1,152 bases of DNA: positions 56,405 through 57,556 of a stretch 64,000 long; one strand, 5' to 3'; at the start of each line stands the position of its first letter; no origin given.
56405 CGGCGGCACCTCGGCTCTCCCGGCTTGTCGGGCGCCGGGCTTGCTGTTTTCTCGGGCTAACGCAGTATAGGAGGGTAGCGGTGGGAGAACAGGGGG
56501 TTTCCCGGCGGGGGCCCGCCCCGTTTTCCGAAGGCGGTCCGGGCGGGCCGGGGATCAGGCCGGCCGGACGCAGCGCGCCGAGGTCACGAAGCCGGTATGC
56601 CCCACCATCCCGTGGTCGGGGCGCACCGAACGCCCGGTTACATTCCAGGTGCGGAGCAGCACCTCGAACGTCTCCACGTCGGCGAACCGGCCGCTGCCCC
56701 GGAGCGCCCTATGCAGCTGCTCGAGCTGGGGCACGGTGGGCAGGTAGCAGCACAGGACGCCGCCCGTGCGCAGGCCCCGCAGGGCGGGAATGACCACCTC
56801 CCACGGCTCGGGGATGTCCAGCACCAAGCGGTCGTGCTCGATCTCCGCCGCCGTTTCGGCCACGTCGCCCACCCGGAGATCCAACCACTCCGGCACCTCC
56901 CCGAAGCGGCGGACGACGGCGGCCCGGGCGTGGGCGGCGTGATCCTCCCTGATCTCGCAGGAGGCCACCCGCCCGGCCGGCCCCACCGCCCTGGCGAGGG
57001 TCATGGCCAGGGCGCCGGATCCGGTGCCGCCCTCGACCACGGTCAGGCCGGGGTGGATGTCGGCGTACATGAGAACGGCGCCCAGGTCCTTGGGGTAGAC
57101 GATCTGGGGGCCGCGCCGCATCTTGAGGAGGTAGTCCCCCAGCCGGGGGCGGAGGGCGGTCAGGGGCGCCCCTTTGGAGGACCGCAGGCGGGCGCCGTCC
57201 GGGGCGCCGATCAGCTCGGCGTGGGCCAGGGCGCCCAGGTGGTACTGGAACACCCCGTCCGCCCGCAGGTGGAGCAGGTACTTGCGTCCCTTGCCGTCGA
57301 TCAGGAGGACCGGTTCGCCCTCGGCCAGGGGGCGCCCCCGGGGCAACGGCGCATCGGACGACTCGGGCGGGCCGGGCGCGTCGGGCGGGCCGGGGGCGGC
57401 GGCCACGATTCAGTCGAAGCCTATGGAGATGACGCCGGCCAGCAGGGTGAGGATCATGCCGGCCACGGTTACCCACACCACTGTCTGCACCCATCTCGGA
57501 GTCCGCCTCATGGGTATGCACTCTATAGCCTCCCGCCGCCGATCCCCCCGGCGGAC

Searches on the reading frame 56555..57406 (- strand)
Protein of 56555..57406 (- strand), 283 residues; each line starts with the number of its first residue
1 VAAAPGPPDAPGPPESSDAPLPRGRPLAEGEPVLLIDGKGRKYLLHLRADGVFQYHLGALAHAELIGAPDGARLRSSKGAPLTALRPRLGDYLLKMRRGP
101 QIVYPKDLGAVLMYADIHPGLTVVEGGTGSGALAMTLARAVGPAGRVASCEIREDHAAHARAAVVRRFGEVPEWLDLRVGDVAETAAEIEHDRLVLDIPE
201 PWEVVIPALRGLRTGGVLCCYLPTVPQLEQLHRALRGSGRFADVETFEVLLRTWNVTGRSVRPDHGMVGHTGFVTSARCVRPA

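Call 18: find_homologous_proteins(query=window:56555-57406:-, max_evalue=1e-30)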
Query window:56555-57406:- (283 aa): 2149 proteins with E <= 1e-30 among 8000 candidates; the best 120 are listed.
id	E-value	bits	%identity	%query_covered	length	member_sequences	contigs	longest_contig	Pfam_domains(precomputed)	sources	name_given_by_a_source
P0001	2.2e-175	600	96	100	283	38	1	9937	PF14801.13,PF08704.17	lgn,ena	-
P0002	2.4e-160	551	88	100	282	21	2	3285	PF14801.13,PF08704.17,PF01135.26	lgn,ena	-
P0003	1.7e-156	538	91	92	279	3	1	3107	PF14801.13,PF08704.17,PF01135.26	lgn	-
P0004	1.5e-138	479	79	92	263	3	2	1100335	PF14801.13,PF08704.17,PF01135.26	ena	-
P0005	5.8e-137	474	78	92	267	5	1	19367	PF14801.13,PF08704.17,PF01135.26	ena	-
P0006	6.3e-136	470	78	91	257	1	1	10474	PF14801.13,PF08704.17,PF01135.26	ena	-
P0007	2.6e-135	468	76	92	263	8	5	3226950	PF14801.13,PF08704.17,PF01135.26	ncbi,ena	-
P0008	3.9e-134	464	75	92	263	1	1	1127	PF14801.13,PF08704.17,PF01135.26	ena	-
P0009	1.1e-132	460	75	92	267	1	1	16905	PF14801.13,PF08704.17,PF01135.26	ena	-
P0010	1.6e-132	459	76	92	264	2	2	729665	PF14801.13,PF08704.17,PF01135.26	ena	-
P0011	2.0e-132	459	73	92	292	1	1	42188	PF14801.13,PF08704.17,PF01135.26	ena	-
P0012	6.1e-132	457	74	93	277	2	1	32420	PF14801.13,PF08704.17,PF01135.26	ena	-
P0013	8.5e-132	457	76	92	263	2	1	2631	PF14801.13,PF08704.17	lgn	-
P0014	1.1e-131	456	76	92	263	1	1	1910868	PF14801.13,PF08704.17,PF01135.26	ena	-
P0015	2.9e-131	455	75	93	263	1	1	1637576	PF14801.13,PF08704.17,PF01135.26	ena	-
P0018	2.4e-129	449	73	92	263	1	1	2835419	PF14801.13,PF08704.17,PF01135.26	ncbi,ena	-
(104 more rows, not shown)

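Call 19: find_encoding_contigs(protein=P0001, flank=10000, max_places=3)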
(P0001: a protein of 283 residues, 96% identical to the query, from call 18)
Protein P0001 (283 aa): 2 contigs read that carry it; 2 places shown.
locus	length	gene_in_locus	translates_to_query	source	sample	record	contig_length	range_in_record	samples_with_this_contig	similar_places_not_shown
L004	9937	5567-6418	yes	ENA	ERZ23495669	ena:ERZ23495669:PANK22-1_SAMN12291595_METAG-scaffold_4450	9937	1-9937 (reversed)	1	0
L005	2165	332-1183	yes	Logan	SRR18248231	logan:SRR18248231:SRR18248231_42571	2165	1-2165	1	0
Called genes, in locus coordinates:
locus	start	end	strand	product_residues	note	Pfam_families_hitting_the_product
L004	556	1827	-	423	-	-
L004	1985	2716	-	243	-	PF01863:YgjP-like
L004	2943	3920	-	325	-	PF00892:EamA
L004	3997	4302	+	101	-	-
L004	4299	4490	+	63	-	-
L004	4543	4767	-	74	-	-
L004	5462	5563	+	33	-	-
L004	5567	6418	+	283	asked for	PF14801:TrmI-like_N, PF08704:GCD14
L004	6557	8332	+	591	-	PF17758:Prot_ATP_ID_OB_N, PF16450:Prot_ATP_ID_OB_C, PF13191:AAA_16 (weak), PF00004:AAA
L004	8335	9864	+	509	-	PF03136:Pup_ligase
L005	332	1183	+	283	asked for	PF14801:TrmI-like_N, PF08704:GCD14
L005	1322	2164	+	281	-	?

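Call 20: find_encoding_contigs(protein=P0004, flank=10000, max_places=2)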
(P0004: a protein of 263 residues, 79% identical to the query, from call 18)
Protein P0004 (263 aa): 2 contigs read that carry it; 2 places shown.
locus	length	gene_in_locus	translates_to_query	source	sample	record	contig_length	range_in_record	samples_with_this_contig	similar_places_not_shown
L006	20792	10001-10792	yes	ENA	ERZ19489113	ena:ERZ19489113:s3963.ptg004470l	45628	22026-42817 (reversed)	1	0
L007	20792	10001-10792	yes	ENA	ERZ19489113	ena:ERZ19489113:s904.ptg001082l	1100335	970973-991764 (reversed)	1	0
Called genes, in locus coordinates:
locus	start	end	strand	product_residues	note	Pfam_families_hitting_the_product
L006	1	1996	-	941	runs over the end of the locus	PF00560:LRR_1 (faint), PF12799:LRR_4 (weak), PF13855:LRR_8, PF12799:LRR_4 (weak)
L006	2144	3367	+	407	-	PF13173:AAA_14, PF13635:DUF4143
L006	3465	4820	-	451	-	PF07992:Pyr_redox_2, PF13738:Pyr_redox_3 (weak), PF00070:Pyr_redox, PF02852:Pyr_redox_dim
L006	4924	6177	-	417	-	PF21616:Topo-V_HhH_2_2nd (faint)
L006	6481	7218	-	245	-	PF01863:YgjP-like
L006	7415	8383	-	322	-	PF00892:EamA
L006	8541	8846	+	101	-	PF07332:Phage_holin_3_6 (weak)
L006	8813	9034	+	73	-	-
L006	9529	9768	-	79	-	-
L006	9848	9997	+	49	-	-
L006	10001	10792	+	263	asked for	PF14801:TrmI-like_N, PF08704:GCD14, PF01135:PCMT (weak)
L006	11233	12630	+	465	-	PF17758:Prot_ATP_ID_OB_N, PF16450:Prot_ATP_ID_OB_C, PF13191:AAA_16 (weak), PF00004:AAA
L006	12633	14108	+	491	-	PF03136:Pup_ligase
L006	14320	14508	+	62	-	PF05639:Pup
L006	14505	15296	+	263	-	PF00227:Proteasome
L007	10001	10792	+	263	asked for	PF14801:TrmI-like_N, PF08704:GCD14, PF01135:PCMT (weak)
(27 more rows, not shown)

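Call 21: find_encoding_contigs(protein=P0007, flank=10000, max_places=3)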
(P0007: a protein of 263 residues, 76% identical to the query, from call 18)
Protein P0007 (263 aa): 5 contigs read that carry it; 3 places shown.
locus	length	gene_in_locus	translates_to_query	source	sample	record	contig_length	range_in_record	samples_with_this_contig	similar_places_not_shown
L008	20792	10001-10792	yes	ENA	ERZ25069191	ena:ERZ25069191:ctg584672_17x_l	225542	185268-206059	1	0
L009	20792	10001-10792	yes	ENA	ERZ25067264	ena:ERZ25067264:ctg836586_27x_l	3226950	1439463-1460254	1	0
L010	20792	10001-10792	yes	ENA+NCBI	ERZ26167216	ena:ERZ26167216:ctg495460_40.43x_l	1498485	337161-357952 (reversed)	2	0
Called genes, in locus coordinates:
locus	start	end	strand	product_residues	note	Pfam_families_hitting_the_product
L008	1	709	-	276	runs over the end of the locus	PF00892:EamA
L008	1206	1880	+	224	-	-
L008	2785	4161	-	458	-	PF02463:SMC_N, PF13175:AAA_15, PF13476:AAA_23 (weak), PF13304:AAA_21, PF13175:AAA_15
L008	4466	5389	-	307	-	PF00892:EamA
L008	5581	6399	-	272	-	PF00892:EamA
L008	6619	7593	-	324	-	PF00892:EamA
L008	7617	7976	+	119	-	-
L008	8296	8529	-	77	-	-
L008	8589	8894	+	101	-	PF03601:Cons_hypoth698 (weak)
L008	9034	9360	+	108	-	PF07332:Phage_holin_3_6 (weak)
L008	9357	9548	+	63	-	-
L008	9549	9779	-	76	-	-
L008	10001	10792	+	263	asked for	PF14801:TrmI-like_N, PF08704:GCD14, PF01135:PCMT (weak)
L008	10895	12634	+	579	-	PF17758:Prot_ATP_ID_OB_N, PF16450:Prot_ATP_ID_OB_C, PF13191:AAA_16 (weak), PF00004:AAA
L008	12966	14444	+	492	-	PF03136:Pup_ligase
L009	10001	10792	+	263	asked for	PF14801:TrmI-like_N, PF08704:GCD14, PF01135:PCMT (weak)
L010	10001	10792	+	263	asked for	PF14801:TrmI-like_N, PF08704:GCD14, PF01135:PCMT (weak)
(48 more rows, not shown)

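Call 29: find_encoding_contigs(protein=P0002, flank=10000, max_places=3)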
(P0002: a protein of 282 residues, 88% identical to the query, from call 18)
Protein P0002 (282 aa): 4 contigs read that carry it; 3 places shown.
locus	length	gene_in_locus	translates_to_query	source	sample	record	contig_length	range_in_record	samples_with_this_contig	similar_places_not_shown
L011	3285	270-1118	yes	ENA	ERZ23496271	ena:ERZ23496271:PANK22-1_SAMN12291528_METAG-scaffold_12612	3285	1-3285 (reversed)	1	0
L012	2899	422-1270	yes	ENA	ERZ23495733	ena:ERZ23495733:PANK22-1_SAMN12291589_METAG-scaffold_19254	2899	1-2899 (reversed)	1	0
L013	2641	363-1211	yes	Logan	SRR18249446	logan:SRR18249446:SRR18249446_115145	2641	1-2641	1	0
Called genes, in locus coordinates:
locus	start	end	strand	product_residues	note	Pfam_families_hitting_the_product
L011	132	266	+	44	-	-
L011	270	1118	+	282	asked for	PF14801:TrmI-like_N, PF01135:PCMT (weak), PF08704:GCD14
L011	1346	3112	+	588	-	PF13191:AAA_16 (faint), PF17758:Prot_ATP_ID_OB_N, PF16450:Prot_ATP_ID_OB_C, PF00004:AAA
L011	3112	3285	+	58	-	?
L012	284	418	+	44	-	-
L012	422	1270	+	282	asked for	PF14801:TrmI-like_N, PF01135:PCMT (weak), PF08704:GCD14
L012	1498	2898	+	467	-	?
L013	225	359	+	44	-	-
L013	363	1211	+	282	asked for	PF14801:TrmI-like_N, PF01135:PCMT (weak), PF08704:GCD14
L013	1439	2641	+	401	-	?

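Call 30: find_encoding_contigs(protein=P0005, flank=10000, max_places=2)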
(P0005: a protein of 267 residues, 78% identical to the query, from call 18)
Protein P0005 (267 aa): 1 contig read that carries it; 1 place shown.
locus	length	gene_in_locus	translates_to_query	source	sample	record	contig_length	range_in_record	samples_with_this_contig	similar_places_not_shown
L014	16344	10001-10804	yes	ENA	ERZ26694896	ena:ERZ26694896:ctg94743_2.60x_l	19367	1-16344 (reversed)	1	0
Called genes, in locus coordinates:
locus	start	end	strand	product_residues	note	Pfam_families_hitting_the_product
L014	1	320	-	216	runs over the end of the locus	PF13411:MerR_1 (faint), PF09278:MerR-DNA-bind (faint)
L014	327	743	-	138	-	PF24738:DUF7689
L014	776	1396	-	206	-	-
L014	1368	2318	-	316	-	-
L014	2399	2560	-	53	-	-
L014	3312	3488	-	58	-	-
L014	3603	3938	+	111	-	PF13744:HTH_37, PF01381:HTH_3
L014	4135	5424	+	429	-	PF13173:AAA_14, PF13635:DUF4143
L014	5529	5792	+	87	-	-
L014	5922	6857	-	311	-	PF00892:EamA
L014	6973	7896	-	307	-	PF00892:EamA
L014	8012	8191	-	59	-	PF00892:EamA (weak)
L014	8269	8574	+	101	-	PF03601:Cons_hypoth698 (weak)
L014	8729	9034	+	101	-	-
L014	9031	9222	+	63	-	-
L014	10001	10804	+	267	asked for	PF14801:TrmI-like_N, PF08704:GCD14, PF01135:PCMT (weak)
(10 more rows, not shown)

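Call 39: find_encoding_contigs(protein=P0010, flank=10000, max_places=2)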
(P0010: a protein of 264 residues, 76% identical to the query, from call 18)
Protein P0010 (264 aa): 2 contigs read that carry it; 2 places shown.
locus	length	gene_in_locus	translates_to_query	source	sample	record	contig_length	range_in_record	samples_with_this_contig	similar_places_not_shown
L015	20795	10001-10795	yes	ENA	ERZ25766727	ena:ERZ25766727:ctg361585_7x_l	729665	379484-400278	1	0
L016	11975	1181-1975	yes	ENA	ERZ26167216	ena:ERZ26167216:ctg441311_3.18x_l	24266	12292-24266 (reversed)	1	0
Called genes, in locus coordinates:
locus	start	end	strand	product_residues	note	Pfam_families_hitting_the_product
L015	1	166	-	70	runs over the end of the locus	PF00892:EamA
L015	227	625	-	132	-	PF02661:Fic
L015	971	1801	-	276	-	PF00892:EamA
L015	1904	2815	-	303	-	PF00892:EamA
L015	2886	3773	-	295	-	PF00892:EamA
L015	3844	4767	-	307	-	PF00892:EamA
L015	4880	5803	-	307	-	PF00892:EamA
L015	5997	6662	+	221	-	-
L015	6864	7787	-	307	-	PF00892:EamA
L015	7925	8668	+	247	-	-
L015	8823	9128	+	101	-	PF07332:Phage_holin_3_6 (weak)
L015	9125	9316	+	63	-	-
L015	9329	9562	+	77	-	-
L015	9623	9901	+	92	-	PF01381:HTH_3 (weak)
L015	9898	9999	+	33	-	-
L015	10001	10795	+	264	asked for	PF14801:TrmI-like_N, PF08704:GCD14, PF01135:PCMT (weak)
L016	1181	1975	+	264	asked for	PF14801:TrmI-like_N, PF08704:GCD14, PF01135:PCMT (weak)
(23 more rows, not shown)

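Call 40: find_encoding_contigs(protein=P0014, flank=10000, max_places=1)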
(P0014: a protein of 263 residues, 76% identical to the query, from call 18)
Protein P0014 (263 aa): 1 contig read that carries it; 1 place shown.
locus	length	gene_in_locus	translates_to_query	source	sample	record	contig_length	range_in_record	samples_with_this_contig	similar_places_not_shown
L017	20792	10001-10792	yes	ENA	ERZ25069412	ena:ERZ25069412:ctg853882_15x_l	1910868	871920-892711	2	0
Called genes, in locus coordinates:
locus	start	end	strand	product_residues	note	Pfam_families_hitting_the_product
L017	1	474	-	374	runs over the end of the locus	-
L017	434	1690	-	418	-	PF13433:Peripla_BP_5 (faint), PF13458:Peripla_BP_6, PF01094:ANF_receptor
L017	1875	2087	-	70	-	-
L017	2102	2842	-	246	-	PF00376:MerR (weak), PF13411:MerR_1, PF09278:MerR-DNA-bind (faint)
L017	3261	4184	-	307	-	PF00892:EamA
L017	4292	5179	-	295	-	PF00892:EamA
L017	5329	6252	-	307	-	PF00892:EamA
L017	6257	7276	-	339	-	PF00892:EamA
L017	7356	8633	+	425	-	PF03601:Cons_hypoth698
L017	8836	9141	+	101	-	PF07332:Phage_holin_3_6 (weak)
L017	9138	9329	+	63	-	-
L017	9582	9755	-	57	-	-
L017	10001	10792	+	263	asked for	PF14801:TrmI-like_N, PF08704:GCD14, PF01135:PCMT (weak)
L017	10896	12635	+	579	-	PF17758:Prot_ATP_ID_OB_N, PF16450:Prot_ATP_ID_OB_C, PF13191:AAA_16 (weak), PF00004:AAA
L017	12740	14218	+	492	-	PF03136:Pup_ligase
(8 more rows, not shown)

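Call 41: find_encoding_contigs(protein=P0018, flank=10000, max_places=1)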
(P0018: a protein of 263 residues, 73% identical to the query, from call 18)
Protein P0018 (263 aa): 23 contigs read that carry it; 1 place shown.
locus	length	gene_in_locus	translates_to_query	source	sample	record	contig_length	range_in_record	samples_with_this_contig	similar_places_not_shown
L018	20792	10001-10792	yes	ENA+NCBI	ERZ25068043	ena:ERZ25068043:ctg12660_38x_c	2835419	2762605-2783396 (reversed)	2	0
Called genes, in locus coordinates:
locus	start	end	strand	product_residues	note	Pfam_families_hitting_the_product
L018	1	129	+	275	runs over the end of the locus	-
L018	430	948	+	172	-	PF00132:Hexapep (faint), PF25084:LbH_EIF2B (faint), PF25087:GMPPB_C (faint), PF21711:DCTN5 (weak)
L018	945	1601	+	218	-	-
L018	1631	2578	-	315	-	PF00389:2-Hacid_dh, PF02826:2-Hacid_dh_C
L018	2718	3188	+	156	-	PF00903:Glyoxalase (weak), PF13468:Glyoxalase_3 (faint), PF13669:Glyoxalase_4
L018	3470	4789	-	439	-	PF00395:SLH (faint), PF25390:WD40_RLD (weak), PF13540:RCC1_2 (weak), PF25390:WD40_RLD, PF13540:RCC1_2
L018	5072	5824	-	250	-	PF02607:B12-binding_2, PF02310:B12-binding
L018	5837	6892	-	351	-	PF01208:URO-D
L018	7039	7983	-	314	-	PF00892:EamA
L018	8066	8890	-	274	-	PF00892:EamA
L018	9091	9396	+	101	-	-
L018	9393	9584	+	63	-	-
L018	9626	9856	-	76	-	-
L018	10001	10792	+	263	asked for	PF14801:TrmI-like_N, PF08704:GCD14, PF01135:PCMT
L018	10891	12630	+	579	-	PF17758:Prot_ATP_ID_OB_N, PF16450:Prot_ATP_ID_OB_C, PF13191:AAA_16 (weak), PF00004:AAA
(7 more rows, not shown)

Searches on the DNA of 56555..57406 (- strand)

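Call 46: search_rna_families(source=L015, start=19300, end=20500, threshold=evalue, max_evalue=1, show_alignments=2)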
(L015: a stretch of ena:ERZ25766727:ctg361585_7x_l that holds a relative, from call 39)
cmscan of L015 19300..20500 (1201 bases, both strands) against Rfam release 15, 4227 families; matches with E-value up to 1: 2.
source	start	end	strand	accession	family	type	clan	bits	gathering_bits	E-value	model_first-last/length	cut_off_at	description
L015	19648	19702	-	RF02416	TCV_H4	Cis-reg;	-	22.4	50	0.34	1-51/51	no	Turnip crinkle virus 3'UTR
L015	19458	19517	-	RF02464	Ms_AS-4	Gene; sRNA;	-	21.6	50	0.94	1-82/82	no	Actinobacteria sRNA Ms_AS-4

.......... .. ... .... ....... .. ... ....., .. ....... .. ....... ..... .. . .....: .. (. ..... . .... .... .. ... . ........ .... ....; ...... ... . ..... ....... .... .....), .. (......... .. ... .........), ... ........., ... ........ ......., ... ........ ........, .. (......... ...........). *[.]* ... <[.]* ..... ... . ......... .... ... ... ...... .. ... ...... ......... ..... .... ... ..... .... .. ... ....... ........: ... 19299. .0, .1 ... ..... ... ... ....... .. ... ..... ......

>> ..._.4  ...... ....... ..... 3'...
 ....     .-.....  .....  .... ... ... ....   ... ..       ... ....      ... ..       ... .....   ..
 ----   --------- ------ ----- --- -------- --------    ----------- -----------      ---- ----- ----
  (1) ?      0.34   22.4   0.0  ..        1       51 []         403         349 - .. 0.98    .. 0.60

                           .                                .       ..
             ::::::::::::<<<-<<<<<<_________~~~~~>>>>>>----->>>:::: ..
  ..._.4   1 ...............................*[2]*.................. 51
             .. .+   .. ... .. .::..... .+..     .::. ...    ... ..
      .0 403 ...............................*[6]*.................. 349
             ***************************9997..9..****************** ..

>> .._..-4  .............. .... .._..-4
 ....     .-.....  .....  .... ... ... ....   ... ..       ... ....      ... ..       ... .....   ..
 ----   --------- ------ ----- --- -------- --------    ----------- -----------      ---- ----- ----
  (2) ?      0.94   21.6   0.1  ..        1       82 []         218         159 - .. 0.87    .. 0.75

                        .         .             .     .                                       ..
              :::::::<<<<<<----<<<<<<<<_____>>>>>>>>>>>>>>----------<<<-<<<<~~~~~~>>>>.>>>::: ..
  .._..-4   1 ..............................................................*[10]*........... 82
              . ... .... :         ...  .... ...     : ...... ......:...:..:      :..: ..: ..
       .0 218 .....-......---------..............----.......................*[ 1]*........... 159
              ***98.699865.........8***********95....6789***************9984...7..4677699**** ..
